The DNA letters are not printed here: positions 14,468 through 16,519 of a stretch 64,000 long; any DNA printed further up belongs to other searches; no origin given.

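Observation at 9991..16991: Non-canonical Ton-like motor operon: tonB - DxDxDG-repeat protein - exbB - exbD - 1148-aa HEAT-repeat protein, without any TonB-dependent receptor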

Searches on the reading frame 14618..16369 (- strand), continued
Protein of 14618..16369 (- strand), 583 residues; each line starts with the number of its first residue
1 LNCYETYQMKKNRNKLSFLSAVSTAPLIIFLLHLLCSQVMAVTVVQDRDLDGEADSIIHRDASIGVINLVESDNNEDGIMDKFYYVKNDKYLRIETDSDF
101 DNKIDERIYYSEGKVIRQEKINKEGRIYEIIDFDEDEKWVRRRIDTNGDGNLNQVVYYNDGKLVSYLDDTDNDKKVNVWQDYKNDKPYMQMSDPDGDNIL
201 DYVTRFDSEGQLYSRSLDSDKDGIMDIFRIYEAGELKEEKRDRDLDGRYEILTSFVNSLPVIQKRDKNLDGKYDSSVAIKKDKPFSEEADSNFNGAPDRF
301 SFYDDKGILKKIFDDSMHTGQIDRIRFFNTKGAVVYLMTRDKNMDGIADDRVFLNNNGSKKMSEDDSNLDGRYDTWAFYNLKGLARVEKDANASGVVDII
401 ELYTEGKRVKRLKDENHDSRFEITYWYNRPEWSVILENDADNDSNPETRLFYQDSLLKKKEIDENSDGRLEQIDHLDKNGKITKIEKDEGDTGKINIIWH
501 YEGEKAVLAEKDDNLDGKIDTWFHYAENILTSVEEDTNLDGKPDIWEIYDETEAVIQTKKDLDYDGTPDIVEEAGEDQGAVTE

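Call 31: search_protein_families(library=pfam, proteins=[L005:5689-7797:+, L005:8491-9030:+, L005:5086-5502:+, L005:3628-5010:+, L005:16354-16893:-, L005:16984-17520:-, L007:7643-8926:+, L007:3045-6233:+, L008:7501-8685:+, L008:8775-9215:+], max_evalue=0.001)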
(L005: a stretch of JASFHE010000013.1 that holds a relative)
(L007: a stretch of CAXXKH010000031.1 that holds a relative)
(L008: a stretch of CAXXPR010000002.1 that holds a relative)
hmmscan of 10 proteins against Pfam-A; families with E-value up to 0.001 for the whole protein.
L005:5689-7797:+ (702 aa): 2 families
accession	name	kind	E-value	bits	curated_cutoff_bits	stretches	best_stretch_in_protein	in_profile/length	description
PF00593.30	TonB_dep_Rec_b-barrel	-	3.2e-31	110.1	27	1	357-661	117-436/436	TonB dependent receptor-like, beta-barrel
PF14905.12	OMP_b-brl_3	-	7.1e-10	38.9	27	1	398-583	117-310/408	Outer membrane protein beta-barrel family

L005:8491-9030:+ (179 aa): 1 family
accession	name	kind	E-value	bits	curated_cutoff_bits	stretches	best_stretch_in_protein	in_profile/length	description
PF00857.26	Isochorismatase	-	2e-28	100.1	27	1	7-156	1-174/175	Isochorismatase domain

L005:5086-5502:+ (138 aa): 0 families

L005:3628-5010:+ (460 aa): 2 families
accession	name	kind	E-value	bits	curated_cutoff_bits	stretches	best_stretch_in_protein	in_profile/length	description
PF05569.17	Peptidase_M56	-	3.6e-57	194.2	31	1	15-301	3-296/296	BlaR1 peptidase M56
PF03544.19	TonB_C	-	6.8e-20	71.7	24.6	1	371-448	2-79/79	Gram-negative bacterial TonB protein C-terminal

L005:16354-16893:- (179 aa): 0 families

L005:16984-17520:- (178 aa): 0 families

L007:7643-8926:+ (427 aa): 0 families

L007:3045-6233:+ (1062 aa): 10 families
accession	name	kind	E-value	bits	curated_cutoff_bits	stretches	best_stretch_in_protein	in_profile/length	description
PF13426.13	PAS_9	-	3.3e-25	88.8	27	2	530-627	2-103/103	PAS domain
PF00989.32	PAS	-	1.9e-24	86.3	22.6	2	519-624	1-112/113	PAS fold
PF01590.32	GAF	-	2.7e-18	67.2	22.4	2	70-194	15-132/133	GAF domain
PF13188.13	PAS_8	-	4.3e-18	64.9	21.8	2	216-271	1-53/65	PAS domain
PF02518.31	HATPase_c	-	2.3e-16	60.6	26.4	1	951-1058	2-108/111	Histidine kinase-, DNA gyrase B-, and HSP90-like ATPase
PF13185.12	GAF_2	-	1.7e-13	51.4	28.6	1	353-498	3-135/136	GAF domain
PF00512.31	HisKA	-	1.4e-12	47.9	26.9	1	846-909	2-63/66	His Kinase A (phospho-acceptor) domain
PF08447.18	PAS_3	-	2.8e-10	40.8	25.6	1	542-616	2-80/89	PAS fold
PF08448.16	PAS_4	-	8.9e-09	36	23.1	0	536-627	12-107/110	PAS fold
PF13492.12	GAF_3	-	1.1e-05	26.2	27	0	376-499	21-128/129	GAF domain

L008:7501-8685:+ (394 aa): 2 families
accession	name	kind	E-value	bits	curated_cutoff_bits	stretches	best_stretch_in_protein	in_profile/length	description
PF13485.12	Peptidase_MA_2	-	1.1e-08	35.6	32.4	0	245-330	119-199/201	Peptidase MA superfamily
PF07607.17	DUF1570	-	0.00075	20.2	22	0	177-280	3-108/129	Protein of unknown function (DUF1570)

L008:8775-9215:+ (146 aa): 0 families

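Call 33: search_protein_representatives(alignment_id=A1)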
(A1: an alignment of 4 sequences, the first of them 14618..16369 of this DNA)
Query: 4 sequences, 575 profile positions. Proteins with E-value up to 0.001 (for the whole library): 3900; up to 1e-10: 1208; up to 1e-30: 113. The best 150 are listed.
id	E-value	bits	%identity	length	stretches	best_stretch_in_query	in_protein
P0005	7.1e-181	619.3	-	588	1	24-570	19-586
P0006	8.9e-166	569.5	-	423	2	333-572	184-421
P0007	7.5e-153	526.8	-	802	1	77-543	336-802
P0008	9.7e-152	523.1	-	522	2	263-568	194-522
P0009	4.1e-150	517.8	-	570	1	21-566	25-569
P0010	3.2e-149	514.8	-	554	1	14-498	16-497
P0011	4.0e-137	474.9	-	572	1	11-564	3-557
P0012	1.1e-134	466.9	-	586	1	18-564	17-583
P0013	1.8e-127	443.0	-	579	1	30-570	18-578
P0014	3.7e-127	441.9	-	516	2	27-325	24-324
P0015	2.7e-126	439.1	-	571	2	264-566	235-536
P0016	2.5e-123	429.3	-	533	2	22-313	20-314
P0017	7.0e-122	424.5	-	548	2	255-570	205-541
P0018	4.9e-121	421.8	-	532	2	280-566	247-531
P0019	1.4e-112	393.8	-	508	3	31-212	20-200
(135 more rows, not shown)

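Call 34: fold_search(model_id=the predicted structure, library=pdb)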
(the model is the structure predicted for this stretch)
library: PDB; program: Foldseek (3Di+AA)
matches with E <= 10: 792; with E <= 0.001: 90
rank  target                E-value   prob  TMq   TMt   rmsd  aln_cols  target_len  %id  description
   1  8qjb_A                3.6e-15  1.00  0.12  0.07  45.8       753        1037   12  T6SS-linked Rhs repeat protein - Salmonella bongori Rhs-core domain extended N-terminus (released 2024-09-25)
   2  8qjd_B                7.9e-15  1.00  0.13  0.08  43.2       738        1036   11  T6SS-linked Rhs repeat protein - Salmonella bongori Rhs-core domain (released 2024-09-25)
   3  8qjc                  8.3e-15  1.00  0.16  0.10  46.3       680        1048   12  T6SS-linked Rhs repeat protein - Salmonella bongori Rhs-core domain with toxin domain (released 2024-09-25)
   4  7q97_A                2.0e-14  1.00  0.11  0.07  46.0       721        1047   10  Structure of the bacterial type VI secretion system effector RhsA. (released 2021-12-22)
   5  8fia_A                3.0e-14  1.00  0.11  0.04  46.2       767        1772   12  The structure of fly Teneurin self assembly (released 2023-05-03)
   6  8qja_B                5.4e-14  1.00  0.09  0.06  44.0       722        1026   12  T6SS-linked Rhs repeat protein - Advenella mimigardefordensis VgrG-Rhs core (released 2024-09-25)
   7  8uy4_A                5.7e-14  1.00  0.15  0.08  46.8       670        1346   14  Acinetobacter baumannii Tse15 Rhs effector (released 2024-10-09)
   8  8uxt                  7.7e-14  1.00  0.15  0.08  47.7       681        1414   14  Acinetobacter baumannii Tse15 Rhs effector, toxin cleavage mutant (D1369N, D1391N) (released 2024-10-09)
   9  8qja_D                1.6e-13  1.00  0.09  0.06  43.7       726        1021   12  T6SS-linked Rhs repeat protein - Advenella mimigardefordensis VgrG-Rhs core (released 2024-09-25)
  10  7pq5                  3.1e-13  1.00  0.09  0.06  41.4       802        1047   12  Photorhabdus laumondii T6SS-associated Rhs protein carrying the Tre23 toxin domain (released 2021-12-01)
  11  9ifo_A                4.7e-13  1.00  0.11  0.06  45.0       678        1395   12  Structure of Teneurin-Like Protein (TLP) (released 2026-03-11)
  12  8qja_C                5.5e-13  1.00  0.10  0.07  44.5       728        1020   13  T6SS-linked Rhs repeat protein - Advenella mimigardefordensis VgrG-Rhs core (released 2024-09-25)
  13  7bam_A                1.1e-12  1.00  0.12  0.04  41.6       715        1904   10  human Teneurin4 WT C2 (released 2021-12-01)
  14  8qja_A                1.3e-12  1.00  0.08  0.06  44.1       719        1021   13  T6SS-linked Rhs repeat protein - Advenella mimigardefordensis VgrG-Rhs core (released 2024-09-25)
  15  9g2h_A                3.1e-12  1.00  0.12  0.06  45.4       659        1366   12  Mouse Teneurin2 dimer variant A1B0 (released 2026-01-21)
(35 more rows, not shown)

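Call 46: find_related_loci(query=A2, collection=metagenome_contigs, flank=10000)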
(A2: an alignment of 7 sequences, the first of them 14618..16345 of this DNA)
Query A2 (575 aa) in metagenome_contigs; peptide patterns used: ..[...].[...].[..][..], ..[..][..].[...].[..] (x = any residue, [..] = any of these).
473 stretches matched a pattern; 75 encode a relative of the query (tblastn E <= 1e-3); 75 distinct loci.
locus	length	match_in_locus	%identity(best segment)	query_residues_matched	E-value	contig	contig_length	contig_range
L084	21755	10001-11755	50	7-569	0e+0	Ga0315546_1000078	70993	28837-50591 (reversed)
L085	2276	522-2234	51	26-575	0e+0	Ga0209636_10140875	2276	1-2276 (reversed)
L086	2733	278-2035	42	7-566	3e-145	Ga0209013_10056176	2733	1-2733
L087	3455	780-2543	41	2-573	4e-142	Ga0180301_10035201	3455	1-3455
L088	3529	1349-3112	41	2-573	7e-142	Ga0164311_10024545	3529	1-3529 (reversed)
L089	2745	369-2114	41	8-566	3e-143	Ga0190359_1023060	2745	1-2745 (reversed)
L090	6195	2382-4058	42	28-564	1e-134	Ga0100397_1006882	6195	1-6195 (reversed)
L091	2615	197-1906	42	20-566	2e-141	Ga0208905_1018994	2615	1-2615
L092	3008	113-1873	40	12-569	5e-140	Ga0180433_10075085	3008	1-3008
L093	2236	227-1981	41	2-566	2e-142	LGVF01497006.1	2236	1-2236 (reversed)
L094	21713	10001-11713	41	26-571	2e-132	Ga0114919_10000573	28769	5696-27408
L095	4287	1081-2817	40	3-562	4e-135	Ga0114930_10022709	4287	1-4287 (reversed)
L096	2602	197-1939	41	9-564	2e-139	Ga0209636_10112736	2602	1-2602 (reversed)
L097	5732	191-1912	40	14-570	1e-131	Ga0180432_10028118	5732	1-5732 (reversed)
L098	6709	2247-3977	41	19-568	5e-131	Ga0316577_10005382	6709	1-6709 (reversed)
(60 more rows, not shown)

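Call 48: search_solved_structures(query=A1, max_evalue=1, show_alignments=1)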
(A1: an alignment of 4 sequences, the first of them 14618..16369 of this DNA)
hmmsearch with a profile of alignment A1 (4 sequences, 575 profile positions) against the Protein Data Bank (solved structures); distinct sequences matched with E-value up to 1: 2.
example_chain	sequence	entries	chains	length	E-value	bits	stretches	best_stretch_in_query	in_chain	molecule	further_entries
6mi5_X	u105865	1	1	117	0.037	16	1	207-292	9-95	Lanmodulin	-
8fns_A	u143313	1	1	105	0.055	15.4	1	211-464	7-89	EF-hand domain-containing protein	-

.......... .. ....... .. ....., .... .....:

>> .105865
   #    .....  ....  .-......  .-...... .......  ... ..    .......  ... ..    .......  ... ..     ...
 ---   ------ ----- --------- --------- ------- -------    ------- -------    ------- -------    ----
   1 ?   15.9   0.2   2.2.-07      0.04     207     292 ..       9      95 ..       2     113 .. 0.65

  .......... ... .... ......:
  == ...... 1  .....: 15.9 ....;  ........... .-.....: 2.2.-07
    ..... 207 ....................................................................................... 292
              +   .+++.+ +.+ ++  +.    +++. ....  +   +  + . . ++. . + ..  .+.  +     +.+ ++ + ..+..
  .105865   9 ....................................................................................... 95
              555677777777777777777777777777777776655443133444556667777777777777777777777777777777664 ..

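Call 57: search_protein_families(library=pfam, proteins=[window:14618-16345:-, P0002, L084:13041-13550:+, L084:8087-8767:+, L084:4330-6132:+, L084:6170-6646:+, L084:13653-14480:-], max_evalue=0.1)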
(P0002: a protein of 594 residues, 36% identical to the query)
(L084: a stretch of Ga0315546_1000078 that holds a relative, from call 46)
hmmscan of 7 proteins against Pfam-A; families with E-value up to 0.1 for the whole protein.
window:14618-16345:- (575 aa): 1 family
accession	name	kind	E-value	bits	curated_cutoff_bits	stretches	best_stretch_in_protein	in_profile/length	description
PF20615.3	DUF6802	-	0.081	13.4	27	0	160-222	34-95/102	Family of unknown function (DUF6802)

P0002 (594 aa): 1 family
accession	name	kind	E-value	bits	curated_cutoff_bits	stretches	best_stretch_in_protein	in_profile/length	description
PF20615.3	DUF6802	-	3.2e-08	33.9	27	0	154-205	28-78/102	Family of unknown function (DUF6802)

L084:13041-13550:+ (169 aa): 1 family
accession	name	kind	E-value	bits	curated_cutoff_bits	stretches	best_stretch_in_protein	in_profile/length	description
PF20101.4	DUF6491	-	7.4e-16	58.9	27.5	1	6-161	4-130/138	Family of unknown function (DUF6491)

L084:8087-8767:+ (226 aa): 29 families (the best 25 are shown)
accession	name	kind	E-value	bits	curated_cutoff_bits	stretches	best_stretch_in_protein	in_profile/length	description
PF13432.12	TPR_16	-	6e-16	59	32.7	3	38-93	3-58/65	Tetratricopeptide repeat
PF07719.23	TPR_2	-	3.6e-15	55.2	27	3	179-210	1-32/34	Tetratricopeptide repeat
PF00515.34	TPR_1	-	9.1e-11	41.5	27.8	3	67-92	2-27/34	Tetratricopeptide repeat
PF14559.12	TPR_19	-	3.7e-10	40.4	25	3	156-204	2-50/68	Tetratricopeptide repeat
PF13371.12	TPR_9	-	6.7e-09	36.1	35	1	153-218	3-68/73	Tetratricopeptide repeat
PF23914.1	TPR_CcmH_CycH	-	1.2e-08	35.4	42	2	47-97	102-152/158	Cytochrome c-type biogenesis protein H TPR domain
PF13431.12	TPR_17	-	3.3e-08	33.6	24.4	1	169-199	3-33/34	Tetratricopeptide repeat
PF12895.13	ANAPC3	-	8.1e-08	32.9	27.2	2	42-92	33-82/82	Anaphase-promoting complex, cyclosome, subunit 3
PF13414.12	TPR_11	-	8.1e-08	32.3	26.8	1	152-193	1-42/42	TPR repeat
PF13428.12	TPR_14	-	8.7e-08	32.6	23.5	1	181-214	3-36/44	Tetratricopeptide repeat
PF13424.12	TPR_12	-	1.6e-07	31.9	30.1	1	48-92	26-71/77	Tetratricopeptide repeat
PF10255.15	Paf67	-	7.5e-07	29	27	1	60-98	156-194/397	RNA polymerase I-associated factor PAF67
PF17874.7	TPR_MalT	-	1.6e-06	28.1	45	2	49-177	22-154/336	MalT-like TPR region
PF13174.12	TPR_6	-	3e-06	27.9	26.3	2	180-206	1-27/33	Tetratricopeptide repeat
PF16918.11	PknG_TPR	-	7.7e-06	25.3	27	1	47-93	109-155/340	Protein kinase G tetratricopeptide repeat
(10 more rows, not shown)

L084:4330-6132:+ (600 aa): 5 families
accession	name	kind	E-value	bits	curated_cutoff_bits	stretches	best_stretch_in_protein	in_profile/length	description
PF02896.24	PEP-utilizers_C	-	1.7e-112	375.8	22.8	1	266-550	7-291/293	PEP-utilising enzyme, PEP-binding domain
PF05524.18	PEP-utilisers_N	-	3.4e-27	95.4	24.4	1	13-136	1-121/121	PEP-utilising enzyme, N-terminal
PF00391.29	PEP-utilizers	-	8.2e-25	86.6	23.1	1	162-235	1-72/72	PEP-utilising enzyme, mobile domain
PF03328.21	HpcH_HpaI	-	0.002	17.9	25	1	374-507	68-185/221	HpcH/HpaI aldolase/citrate lyase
PF09861.14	Lar_N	-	0.081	12.6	23.3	0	138-204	28-96/204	Lactate racemase N-terminal domain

L084:6170-6646:+ (158 aa): 1 family
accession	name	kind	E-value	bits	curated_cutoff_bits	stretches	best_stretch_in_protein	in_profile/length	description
PF01668.23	SmpB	-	1e-57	194.5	27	1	13-154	1-142/143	SmpB protein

L084:13653-14480:- (275 aa): 1 family
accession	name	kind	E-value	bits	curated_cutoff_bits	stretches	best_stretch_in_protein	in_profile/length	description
PF02146.23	SIR2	-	3.8e-34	118.7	24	1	25-215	1-176/180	Sir2 family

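Call 59: search_protein_families(library=padloc, proteins=[window:14618-16345:-], max_evalue=0.001)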
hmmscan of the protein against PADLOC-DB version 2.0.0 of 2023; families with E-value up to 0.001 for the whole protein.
window:14618-16345:- (575 aa): 0 families
